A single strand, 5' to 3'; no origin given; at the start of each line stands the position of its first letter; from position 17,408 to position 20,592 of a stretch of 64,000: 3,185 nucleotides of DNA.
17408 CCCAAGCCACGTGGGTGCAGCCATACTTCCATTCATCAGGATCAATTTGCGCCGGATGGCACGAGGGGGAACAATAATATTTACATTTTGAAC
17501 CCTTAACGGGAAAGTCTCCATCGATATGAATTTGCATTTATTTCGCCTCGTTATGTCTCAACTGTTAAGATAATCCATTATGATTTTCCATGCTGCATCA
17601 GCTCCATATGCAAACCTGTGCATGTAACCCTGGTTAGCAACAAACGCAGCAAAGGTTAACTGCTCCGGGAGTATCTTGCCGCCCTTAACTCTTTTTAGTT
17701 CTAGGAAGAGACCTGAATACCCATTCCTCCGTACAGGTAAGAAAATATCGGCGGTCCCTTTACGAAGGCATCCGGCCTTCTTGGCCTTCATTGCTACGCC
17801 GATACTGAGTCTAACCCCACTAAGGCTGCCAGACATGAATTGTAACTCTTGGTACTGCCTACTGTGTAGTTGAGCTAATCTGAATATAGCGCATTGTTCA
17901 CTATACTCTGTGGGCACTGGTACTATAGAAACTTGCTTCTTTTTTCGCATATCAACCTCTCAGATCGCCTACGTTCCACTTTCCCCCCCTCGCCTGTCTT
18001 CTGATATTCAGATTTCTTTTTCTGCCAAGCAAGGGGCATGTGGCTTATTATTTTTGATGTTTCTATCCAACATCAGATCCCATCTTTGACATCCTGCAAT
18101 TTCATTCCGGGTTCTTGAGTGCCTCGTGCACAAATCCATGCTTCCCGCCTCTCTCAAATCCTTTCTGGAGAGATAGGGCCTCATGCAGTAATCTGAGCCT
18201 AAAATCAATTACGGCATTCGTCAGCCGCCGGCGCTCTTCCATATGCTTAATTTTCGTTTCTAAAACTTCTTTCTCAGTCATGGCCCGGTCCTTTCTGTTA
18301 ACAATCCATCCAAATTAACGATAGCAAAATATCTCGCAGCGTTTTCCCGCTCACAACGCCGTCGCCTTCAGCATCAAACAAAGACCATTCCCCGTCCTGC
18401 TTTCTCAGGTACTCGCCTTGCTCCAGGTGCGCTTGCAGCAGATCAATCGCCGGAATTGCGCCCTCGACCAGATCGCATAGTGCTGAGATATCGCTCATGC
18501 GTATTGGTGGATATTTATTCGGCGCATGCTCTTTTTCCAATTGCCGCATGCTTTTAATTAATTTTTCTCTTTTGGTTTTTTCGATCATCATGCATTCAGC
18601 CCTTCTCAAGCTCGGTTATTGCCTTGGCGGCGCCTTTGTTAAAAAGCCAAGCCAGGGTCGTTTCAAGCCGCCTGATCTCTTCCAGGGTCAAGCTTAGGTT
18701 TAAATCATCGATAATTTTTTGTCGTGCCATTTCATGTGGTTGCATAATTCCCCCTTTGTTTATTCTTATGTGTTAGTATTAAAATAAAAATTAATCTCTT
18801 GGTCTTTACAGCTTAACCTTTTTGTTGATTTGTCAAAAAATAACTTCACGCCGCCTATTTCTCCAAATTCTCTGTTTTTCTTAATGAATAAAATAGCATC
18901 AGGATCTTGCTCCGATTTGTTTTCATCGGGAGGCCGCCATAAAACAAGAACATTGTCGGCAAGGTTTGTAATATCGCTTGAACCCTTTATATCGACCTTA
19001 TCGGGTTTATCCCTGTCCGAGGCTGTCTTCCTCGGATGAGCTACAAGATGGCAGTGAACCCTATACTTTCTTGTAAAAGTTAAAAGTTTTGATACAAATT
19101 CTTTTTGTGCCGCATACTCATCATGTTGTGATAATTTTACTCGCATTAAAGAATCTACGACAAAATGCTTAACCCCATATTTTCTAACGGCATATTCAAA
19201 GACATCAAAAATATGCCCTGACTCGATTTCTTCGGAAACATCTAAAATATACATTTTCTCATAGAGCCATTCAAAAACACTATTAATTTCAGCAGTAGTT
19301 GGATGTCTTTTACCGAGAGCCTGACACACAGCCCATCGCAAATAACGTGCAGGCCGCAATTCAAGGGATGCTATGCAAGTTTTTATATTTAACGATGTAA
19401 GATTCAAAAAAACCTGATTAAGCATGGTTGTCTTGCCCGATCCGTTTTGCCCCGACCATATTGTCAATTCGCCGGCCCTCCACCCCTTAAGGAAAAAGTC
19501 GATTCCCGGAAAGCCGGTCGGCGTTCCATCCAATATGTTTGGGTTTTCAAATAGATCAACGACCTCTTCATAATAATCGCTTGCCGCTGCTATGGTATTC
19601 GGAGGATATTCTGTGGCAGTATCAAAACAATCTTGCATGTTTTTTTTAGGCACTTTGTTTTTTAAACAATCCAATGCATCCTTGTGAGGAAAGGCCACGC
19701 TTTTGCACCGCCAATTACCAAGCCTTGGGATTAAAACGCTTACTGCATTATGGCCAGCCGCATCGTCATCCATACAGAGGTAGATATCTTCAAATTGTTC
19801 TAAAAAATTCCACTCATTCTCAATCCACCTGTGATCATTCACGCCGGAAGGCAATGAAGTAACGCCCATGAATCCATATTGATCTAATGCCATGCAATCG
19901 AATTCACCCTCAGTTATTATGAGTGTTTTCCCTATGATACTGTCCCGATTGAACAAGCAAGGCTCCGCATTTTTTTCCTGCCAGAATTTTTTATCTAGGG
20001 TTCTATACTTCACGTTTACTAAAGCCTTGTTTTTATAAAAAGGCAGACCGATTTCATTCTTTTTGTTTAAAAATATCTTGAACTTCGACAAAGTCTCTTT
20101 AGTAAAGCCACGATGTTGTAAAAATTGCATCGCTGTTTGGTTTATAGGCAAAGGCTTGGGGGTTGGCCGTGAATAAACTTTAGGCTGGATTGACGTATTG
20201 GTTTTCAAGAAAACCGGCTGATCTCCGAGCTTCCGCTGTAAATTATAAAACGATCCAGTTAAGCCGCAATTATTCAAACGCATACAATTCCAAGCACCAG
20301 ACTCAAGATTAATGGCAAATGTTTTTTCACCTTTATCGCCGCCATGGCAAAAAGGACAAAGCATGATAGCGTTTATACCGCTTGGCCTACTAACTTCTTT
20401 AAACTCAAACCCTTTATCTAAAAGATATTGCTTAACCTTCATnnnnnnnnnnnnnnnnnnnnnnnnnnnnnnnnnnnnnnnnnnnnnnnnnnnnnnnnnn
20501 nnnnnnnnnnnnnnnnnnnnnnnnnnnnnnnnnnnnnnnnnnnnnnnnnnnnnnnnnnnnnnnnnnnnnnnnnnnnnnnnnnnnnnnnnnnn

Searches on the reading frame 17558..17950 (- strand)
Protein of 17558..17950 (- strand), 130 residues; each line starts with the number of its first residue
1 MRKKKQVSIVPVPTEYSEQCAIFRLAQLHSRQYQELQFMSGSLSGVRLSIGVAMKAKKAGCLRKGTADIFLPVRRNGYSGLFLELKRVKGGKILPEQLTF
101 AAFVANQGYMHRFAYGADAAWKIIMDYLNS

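Call 10: search_protein_families(library=pfam, proteins=[window:17558-17950:-], max_evalue=0.01)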
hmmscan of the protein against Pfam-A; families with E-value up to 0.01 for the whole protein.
window:17558-17950:- (130 aa): 1 family
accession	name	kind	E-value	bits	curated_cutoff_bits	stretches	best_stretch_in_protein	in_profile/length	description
PF08774.17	VRR_NUC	-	0.0022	18.5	23.8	1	55-117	53-115/116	VRR-NUC domain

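Call 19: find_encoding_contigs(protein=window:17558-17950:-, flank=6000, max_places=10)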
Protein window:17558-17950:- (130 aa): no gene with exactly this product is on record in the collection.

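Call 93: search_protein_families(library=phrogs, proteins=[window:17558-17950:-], max_evalue=0.01)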
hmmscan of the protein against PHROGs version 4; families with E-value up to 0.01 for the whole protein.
window:17558-17950:- (130 aa): 3 families
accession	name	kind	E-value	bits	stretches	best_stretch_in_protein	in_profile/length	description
phrog_824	-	unknown function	2e-23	84.6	1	8-129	59-176/265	-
phrog_5702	-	DNA, RNA and nucleotide metabolism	2.2e-13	51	1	63-128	4-67/70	Holliday junction resolvase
phrog_2363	-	unknown function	2.3e-07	31.6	1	15-128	61-171/192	-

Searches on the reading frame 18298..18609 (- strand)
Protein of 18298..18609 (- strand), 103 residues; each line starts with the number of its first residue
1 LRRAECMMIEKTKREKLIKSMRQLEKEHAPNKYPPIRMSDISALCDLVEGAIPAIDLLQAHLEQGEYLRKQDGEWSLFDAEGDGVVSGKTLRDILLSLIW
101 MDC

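Call 64: search_protein_families(library=pfam, proteins=[window:18298-18609:-], max_evalue=0.1)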
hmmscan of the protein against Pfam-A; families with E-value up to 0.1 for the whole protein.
window:18298-18609:- (103 aa): 1 family
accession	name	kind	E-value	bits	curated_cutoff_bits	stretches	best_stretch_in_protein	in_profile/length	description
PF13405.12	EF-hand_6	-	0.082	13.2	25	0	76-97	7-28/30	EF-hand domain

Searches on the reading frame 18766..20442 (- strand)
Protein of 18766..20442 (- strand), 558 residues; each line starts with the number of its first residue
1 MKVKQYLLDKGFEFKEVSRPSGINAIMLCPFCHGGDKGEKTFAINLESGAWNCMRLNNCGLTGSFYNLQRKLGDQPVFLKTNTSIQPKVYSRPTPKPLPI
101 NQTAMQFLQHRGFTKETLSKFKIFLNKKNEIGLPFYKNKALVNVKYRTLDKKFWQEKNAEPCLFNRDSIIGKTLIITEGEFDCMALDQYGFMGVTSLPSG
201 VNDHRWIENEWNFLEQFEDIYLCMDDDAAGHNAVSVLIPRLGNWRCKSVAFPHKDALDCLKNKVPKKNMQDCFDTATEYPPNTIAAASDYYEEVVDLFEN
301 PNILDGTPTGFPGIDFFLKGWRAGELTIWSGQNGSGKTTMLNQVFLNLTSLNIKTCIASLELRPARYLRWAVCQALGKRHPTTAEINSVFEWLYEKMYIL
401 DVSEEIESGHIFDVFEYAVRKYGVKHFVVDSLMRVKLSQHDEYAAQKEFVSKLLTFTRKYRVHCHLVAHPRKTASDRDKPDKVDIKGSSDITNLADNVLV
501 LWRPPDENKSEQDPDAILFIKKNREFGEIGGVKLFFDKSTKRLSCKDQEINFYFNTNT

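Call 10: search_protein_families(library=pfam, proteins=[window:18766-20442:-], max_evalue=0.01)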
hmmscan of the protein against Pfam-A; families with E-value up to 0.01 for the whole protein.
window:18766-20442:- (558 aa): 8 families
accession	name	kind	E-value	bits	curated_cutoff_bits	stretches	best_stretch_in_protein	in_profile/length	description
PF03796.21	DnaB_C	-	2.9e-15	56.8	27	1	306-542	1-252/255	DnaB-like helicase C terminal domain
PF13481.12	AAA_25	-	6.3e-11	42.7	27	1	318-474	26-194/195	AAA domain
PF13155.12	Toprim_2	-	2.2e-09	38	22.1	1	175-256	1-84/88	Toprim-like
PF06745.19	ATPase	-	2.5e-07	30.8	26.6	1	308-472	2-166/231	KaiC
PF13662.12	Toprim_4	-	1.1e-05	26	25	1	173-239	2-72/85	Toprim domain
PF01751.28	Toprim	-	0.0012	19.4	23.1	1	173-238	1-77/96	Toprim domain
PF13401.12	AAA_22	-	0.0024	18.6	27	1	328-430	9-91/130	AAA domain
PF21981.2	RecX_HTH3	-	0.0085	16.7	26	0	1-17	28-44/48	RecX, third three-helix domain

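Call 12: search_dna_similar(query=window:18766-20442:-, collection=phages, mode=protein, max_rows=20)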
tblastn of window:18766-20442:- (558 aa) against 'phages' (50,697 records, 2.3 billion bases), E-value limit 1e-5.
Records with a match: 1909; places in all: 1910; records where one place covers at least 80% of the query: 277.
Best place of each record, by identity: <60% 1909.
By first word of the organism name: Klebsiella 432; Escherichia 341; Pseudomonas 171; Flavobacterium 171; Yersinia 92; Salmonella 88; Vibrio 47; Erwinia 44; Aeromonas 37; Pelagibacter 32; and 84 more.
By host as written in the record: - 296; Klebsiella pneumoniae 217; Escherichia coli 109; Flavobacterium sp. BAL314 63; Flavobacterium columnare 62; Yersinia pestis 38; Klebsiella pneumoniae 135080 32; Pseudomonas putida KT2440 and Paw85 25; and 451 more.
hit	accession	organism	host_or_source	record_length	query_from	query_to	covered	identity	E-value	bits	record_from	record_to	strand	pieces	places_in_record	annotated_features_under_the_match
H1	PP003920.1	Pseudomonas phage vB_Pae_U8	Pseudomonas aeruginosa ST773 ...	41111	22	558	96%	33.6%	1e-76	270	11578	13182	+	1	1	DNA primase/helicase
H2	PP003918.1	Pseudomonas phage vB_Pae_U6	Pseudomonas aeruginosa ST773 ...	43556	22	558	96%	33.6%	1e-76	270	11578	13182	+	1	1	DNA primase/helicase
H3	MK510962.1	Pseudomonas phage vB_Pae_CF3a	Pseudomonas aeruginosa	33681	22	558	96%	33.5%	8e-77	270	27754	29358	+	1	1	DNA primase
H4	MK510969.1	Pseudomonas phage vB_Pae_CF60a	Pseudomonas aeruginosa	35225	22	558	96%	33.5%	8e-77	270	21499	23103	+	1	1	DNA primase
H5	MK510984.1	Pseudomonas phage vB_Pae_BR200a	Pseudomonas aeruginosa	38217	22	558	96%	33.5%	8e-77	270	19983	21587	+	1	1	DNA primase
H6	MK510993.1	Pseudomonas phage vB_Pae_BR201a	Pseudomonas aeruginosa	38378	22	558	96%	33.5%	8e-77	270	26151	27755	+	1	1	DNA primase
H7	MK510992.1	Pseudomonas phage vB_Pae_BR144a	Pseudomonas aeruginosa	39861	22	558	96%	33.5%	8e-77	270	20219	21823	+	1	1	DNA primase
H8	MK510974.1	Pseudomonas phage vB_Pae_CF140a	Pseudomonas aeruginosa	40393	22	558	96%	33.5%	8e-77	270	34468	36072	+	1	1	DNA primase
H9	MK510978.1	Pseudomonas phage vB_Pae_CF208a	Pseudomonas aeruginosa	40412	22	558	96%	33.5%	8e-77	270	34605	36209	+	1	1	DNA primase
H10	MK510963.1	Pseudomonas phage vB_Pae_CF24b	Pseudomonas aeruginosa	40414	22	558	96%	33.5%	8e-77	270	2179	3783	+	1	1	DNA primase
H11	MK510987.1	Pseudomonas phage vB_Pae_BR233a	Pseudomonas aeruginosa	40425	22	558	96%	33.5%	8e-77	270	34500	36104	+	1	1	DNA primase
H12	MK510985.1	Pseudomonas phage vB_Pae_BR204a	Pseudomonas aeruginosa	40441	22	558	96%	33.5%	8e-77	270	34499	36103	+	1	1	DNA primase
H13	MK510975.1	Pseudomonas phage vB_Pae_CF145a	Pseudomonas aeruginosa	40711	22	558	96%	33.5%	8e-77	270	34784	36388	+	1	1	DNA primase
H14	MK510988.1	Pseudomonas phage vB_Pae_BR299a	Pseudomonas aeruginosa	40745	22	558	96%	33.5%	8e-77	270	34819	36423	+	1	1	DNA primase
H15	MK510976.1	Pseudomonas phage vB_Pae_CF165a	Pseudomonas aeruginosa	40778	22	558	96%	33.5%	8e-77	270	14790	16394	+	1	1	DNA primase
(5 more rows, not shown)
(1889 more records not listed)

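Call 18: find_related_loci(query=window:18766-20442:-, collection=viral_contigs, flank=10000)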
Query window:18766-20442:- (558 aa) in viral_contigs; peptide patterns used: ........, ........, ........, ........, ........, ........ (x = any residue, [..] = any of these).
5 stretches matched a pattern, but none encodes a relative of the query by tblastn (E <= 1e-3).

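Call 20: find_homologous_proteins(query=window:18766-20442:-, max_evalue=1e-30)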
Query window:18766-20442:- (558 aa): 1601 proteins with E <= 1e-30 among 5740 candidates; the best 120 are listed.
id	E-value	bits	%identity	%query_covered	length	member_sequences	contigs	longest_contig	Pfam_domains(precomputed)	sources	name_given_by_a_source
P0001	0.0e+0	1322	100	100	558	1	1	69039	PF06745.20,PF13155.13,PF03796.22,PF13662.13,PF13481.13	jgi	-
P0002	0.0e+0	1091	82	99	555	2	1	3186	PF06745.20,PF13155.13,PF03796.22,PF13662.13,PF13481.13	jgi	jgi:twinkle protein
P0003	0.0e+0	1021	75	100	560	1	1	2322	PF13155.13,PF03796.22,PF13662.13,PF13481.13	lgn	-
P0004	1.4e-280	950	71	99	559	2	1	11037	PF06745.20,PF13155.13,PF03796.22,PF13662.13,PF13481.13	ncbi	-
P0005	5.9e-277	938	71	99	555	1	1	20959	PF06745.20,PF13155.13,PF03796.22,PF13662.13,PF13481.13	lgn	-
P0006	4.2e-273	925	69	99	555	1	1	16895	PF06745.20,PF13155.13,PF03796.22,PF13662.13,PF01751.29,PF13481.13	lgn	-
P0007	2.8e-272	922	69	99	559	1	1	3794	PF06745.20,PF13155.13,PF03796.22,PF13662.13,PF13481.13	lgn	-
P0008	1.9e-247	840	63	99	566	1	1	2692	PF06745.20,PF13155.13,PF03796.22,PF13481.13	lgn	-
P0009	5.8e-226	770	58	99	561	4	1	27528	PF06745.20,PF13155.13,PF03796.22,PF13662.13,PF13362.13,PF13481.13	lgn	-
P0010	1.9e-216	738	57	99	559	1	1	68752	PF06745.20,PF13155.13,PF03796.22,PF13481.13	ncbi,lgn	-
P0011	1.9e-212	725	55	99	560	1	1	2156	PF06745.20,PF13155.13,PF03796.22,PF13481.13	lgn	-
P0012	3.9e-212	724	55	100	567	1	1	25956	PF06745.20,PF13155.13,PF03796.22,PF13481.13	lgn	-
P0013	6.0e-211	720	55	99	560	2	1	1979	PF06745.20,PF13155.13,PF03796.22,PF13662.13,PF13481.13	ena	-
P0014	6.1e-209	713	54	100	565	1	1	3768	PF13155.13,PF03796.22,PF13662.13,PF13481.13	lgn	-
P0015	9.8e-209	713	53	99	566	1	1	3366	PF13155.13,PF03796.22,PF13662.13,PF13481.13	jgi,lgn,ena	-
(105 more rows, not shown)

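Call 21: find_encoding_contigs(protein=P0005, flank=10000, max_places=3)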
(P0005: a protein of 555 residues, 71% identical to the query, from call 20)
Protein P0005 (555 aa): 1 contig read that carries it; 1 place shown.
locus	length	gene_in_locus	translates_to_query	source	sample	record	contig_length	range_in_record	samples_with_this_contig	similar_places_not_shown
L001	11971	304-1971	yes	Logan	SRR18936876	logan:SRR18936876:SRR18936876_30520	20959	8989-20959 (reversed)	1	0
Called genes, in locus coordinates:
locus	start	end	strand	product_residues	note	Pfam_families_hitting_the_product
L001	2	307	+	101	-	?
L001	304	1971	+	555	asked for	PF13662:Toprim_4 (weak), PF13155:Toprim_2, PF03796:DnaB_C, PF06745:ATPase (faint), PF13481:AAA_25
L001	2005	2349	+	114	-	-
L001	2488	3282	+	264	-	-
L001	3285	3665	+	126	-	PF08774:VRR_NUC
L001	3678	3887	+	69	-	-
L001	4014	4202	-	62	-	-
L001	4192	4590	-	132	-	-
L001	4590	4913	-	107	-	-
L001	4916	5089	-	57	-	-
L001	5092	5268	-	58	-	-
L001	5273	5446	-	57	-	-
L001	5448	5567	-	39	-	-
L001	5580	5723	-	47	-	-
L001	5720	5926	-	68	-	-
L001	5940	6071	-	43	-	-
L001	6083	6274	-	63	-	-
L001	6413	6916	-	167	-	-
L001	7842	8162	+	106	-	-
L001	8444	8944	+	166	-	-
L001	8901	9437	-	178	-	-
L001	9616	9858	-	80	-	-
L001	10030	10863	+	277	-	PF13487:HD_5, PF01966:HD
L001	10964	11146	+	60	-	-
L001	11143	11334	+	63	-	-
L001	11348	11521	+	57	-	-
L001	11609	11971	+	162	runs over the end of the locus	PF00383:dCMP_cyt_deam_1, PF14437:MafB19-deam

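Call 22: find_encoding_contigs(protein=P0006, flank=10000, max_places=3)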
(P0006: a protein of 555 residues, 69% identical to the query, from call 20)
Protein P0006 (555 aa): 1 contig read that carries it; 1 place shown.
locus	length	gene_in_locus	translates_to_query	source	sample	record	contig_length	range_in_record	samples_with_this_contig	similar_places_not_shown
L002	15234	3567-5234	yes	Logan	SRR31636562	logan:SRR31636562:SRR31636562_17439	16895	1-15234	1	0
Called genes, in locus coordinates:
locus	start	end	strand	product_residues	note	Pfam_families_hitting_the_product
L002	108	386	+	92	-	-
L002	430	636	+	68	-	-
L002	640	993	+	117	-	PF01381:HTH_3 (faint), PF12728:HTH_17 (faint)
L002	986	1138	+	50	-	-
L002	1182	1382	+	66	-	-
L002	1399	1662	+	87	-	-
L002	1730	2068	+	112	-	-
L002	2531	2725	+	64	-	-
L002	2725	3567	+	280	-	-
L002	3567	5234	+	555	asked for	PF01751:Toprim (weak), PF13662:Toprim_4 (weak), PF13155:Toprim_2, PF03796:DnaB_C, PF06745:ATPase, PF13481:AAA_25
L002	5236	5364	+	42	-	-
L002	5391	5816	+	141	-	-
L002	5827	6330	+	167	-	-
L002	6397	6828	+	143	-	-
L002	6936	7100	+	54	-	-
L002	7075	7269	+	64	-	-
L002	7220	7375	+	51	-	-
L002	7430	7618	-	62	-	-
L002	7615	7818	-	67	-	-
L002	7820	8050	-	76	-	-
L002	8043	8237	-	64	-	-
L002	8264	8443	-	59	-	-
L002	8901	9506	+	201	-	-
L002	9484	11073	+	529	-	-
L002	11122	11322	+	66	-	-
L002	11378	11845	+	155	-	-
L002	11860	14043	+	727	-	PF16510:P22_portal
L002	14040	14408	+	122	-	PF26760:Lockin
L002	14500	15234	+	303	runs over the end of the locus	-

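Call 23: find_encoding_contigs(protein=P0004, flank=10000, max_places=3)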
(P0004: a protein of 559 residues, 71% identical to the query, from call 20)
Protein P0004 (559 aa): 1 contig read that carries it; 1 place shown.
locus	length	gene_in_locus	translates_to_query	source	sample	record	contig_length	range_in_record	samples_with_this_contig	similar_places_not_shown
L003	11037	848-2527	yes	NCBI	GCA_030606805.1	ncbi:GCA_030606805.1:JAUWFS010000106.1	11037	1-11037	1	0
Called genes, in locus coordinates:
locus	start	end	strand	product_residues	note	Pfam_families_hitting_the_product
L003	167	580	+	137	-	-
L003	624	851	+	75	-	-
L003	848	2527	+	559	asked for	PF13155:Toprim_2, PF13662:Toprim_4 (weak), PF13481:AAA_25, PF03796:DnaB_C, PF06745:ATPase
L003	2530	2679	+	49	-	-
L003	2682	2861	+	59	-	-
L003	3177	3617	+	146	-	-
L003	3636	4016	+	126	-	PF08774:VRR_NUC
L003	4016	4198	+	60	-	-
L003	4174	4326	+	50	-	-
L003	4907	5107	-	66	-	-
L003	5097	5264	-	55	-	-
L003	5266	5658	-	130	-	-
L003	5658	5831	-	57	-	-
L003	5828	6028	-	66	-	-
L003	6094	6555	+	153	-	-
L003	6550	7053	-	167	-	-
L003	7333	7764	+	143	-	-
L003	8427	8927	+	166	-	-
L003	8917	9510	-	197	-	-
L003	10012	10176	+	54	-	-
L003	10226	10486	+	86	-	-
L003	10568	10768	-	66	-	-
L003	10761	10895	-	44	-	-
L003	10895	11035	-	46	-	?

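Call 28: find_encoding_contigs(protein=P0009, flank=10000, max_places=3)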
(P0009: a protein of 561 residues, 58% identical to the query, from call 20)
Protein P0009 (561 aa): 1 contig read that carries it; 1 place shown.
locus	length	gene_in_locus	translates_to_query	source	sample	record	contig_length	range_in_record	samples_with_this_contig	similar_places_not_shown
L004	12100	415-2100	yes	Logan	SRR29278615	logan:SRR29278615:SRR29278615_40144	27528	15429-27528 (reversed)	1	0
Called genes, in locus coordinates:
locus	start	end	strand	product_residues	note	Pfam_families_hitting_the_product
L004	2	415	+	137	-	?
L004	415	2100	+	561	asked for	PF13362:Toprim_3 (faint), PF13662:Toprim_4 (faint), PF13155:Toprim_2, PF13481:AAA_25, PF03796:DnaB_C, PF06745:ATPase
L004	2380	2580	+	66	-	-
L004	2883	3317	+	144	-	-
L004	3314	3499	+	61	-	-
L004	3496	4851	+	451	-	-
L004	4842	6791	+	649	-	PF04860:Phage_portal, PF04233:Phage_Mu_F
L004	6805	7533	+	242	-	PF04586:Peptidase_S78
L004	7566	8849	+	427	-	PF05065:Phage_capsid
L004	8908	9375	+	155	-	-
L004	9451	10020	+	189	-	PF24163:HCP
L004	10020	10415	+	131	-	-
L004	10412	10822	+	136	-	-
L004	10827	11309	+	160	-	-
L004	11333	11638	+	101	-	-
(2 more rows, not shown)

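Call 29: find_encoding_contigs(protein=P0010, flank=10000, max_places=3)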
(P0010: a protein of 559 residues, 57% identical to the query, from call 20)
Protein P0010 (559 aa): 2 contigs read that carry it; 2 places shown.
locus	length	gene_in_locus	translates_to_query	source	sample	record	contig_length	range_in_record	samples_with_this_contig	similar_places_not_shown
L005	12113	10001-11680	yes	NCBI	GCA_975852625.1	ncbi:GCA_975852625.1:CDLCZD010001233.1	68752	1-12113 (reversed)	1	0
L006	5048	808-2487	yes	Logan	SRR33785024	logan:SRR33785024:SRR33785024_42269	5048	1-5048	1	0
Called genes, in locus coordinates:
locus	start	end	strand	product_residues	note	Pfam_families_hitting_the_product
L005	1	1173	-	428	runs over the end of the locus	-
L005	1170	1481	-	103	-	-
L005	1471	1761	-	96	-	-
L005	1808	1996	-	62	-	-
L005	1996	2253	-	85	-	-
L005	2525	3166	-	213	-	-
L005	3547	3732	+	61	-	-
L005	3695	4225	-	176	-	-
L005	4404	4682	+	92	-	-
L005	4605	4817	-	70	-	-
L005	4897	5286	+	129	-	-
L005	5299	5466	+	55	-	-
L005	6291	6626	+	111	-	-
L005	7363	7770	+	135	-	-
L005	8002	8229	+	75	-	-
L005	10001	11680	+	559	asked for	PF13155:Toprim_2, PF13481:AAA_25, PF03796:DnaB_C, PF06745:ATPase (faint)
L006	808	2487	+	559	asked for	PF13155:Toprim_2, PF13481:AAA_25, PF03796:DnaB_C, PF06745:ATPase (faint)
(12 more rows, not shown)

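Call 30: find_encoding_contigs(protein=P0012, flank=10000, max_places=3)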
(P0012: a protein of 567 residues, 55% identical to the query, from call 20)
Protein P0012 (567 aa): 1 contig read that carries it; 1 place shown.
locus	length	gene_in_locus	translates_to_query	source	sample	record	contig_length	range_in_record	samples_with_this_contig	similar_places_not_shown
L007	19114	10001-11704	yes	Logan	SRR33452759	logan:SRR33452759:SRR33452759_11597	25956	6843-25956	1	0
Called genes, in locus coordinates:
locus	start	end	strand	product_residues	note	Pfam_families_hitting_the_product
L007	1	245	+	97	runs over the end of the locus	-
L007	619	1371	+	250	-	PF02384:N6_Mtase (faint)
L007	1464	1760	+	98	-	-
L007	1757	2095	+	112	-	-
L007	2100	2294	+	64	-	-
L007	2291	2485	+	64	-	-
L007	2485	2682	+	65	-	-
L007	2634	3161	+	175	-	PF13187:Fer4_9 (weak), PF00037:Fer4, PF12837:Fer4_6 (weak)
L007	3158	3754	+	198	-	-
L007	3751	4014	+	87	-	-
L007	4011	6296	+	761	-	PF00271:Helicase_C (weak), PF01555:N6_N4_Mtase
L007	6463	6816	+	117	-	PF12844:HTH_19, PF01381:HTH_3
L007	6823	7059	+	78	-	-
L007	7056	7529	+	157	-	PF18143:HAD_SAK_2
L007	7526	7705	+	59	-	-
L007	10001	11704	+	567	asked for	PF13155:Toprim_2, PF13481:AAA_25, PF03796:DnaB_C, PF06745:ATPase (weak)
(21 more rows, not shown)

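Call 46: find_encoding_contigs(protein=P0007, flank=10000, max_places=3)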
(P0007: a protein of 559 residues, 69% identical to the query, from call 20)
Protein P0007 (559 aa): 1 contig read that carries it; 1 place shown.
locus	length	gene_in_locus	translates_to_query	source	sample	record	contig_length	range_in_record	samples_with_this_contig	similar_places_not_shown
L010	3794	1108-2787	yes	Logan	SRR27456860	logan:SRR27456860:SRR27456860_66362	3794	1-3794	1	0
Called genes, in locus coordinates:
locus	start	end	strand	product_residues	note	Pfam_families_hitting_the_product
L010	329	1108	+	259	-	-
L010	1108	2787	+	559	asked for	PF13155:Toprim_2, PF13662:Toprim_4 (weak), PF13481:AAA_25, PF03796:DnaB_C, PF06745:ATPase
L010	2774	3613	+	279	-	PF11523:DUF3223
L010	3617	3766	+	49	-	-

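Call 60: find_related_loci(query=A4, collection=viral_contigs, flank=10000)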
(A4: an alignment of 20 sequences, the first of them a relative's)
Query A4 (558 aa) in viral_contigs; peptide patterns used: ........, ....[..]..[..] (x = any residue, [..] = any of these).
600 stretches matched a pattern (row limit reached: there are more); 581 encode a relative of the query (tblastn E <= 1e-3); the best 80 are kept; 80 distinct loci.
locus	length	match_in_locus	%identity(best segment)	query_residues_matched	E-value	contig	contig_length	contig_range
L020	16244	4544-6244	50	1-553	0e+0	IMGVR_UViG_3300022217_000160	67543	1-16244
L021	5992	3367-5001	38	1-543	5e-124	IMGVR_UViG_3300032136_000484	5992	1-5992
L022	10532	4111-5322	38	107-503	2e-85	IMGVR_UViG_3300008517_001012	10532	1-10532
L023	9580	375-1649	35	90-503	4e-82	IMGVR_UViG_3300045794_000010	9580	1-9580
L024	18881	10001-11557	33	12-501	6e-76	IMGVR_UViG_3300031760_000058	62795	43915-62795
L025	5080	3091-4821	30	2-543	1e-75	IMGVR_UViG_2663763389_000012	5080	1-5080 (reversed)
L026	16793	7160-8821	31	3-537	5e-75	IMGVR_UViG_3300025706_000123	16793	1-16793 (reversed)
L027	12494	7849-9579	30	2-543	7e-75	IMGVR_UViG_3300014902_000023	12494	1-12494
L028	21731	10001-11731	30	2-543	3e-74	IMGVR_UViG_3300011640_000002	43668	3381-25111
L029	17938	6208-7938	30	2-543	3e-74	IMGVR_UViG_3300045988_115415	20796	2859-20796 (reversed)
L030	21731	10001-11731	30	2-543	1e-73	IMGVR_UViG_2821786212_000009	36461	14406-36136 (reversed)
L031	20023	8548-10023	31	86-543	1e-73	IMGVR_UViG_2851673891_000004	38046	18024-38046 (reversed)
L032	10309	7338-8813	31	86-543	1e-73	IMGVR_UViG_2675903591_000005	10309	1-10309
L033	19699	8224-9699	31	86-543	1e-73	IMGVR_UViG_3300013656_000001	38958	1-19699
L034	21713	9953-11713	30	2-552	8e-74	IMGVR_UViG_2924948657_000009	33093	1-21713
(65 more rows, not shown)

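Call 62: find_encoding_contigs(protein=P0001, flank=4500, max_places=3)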
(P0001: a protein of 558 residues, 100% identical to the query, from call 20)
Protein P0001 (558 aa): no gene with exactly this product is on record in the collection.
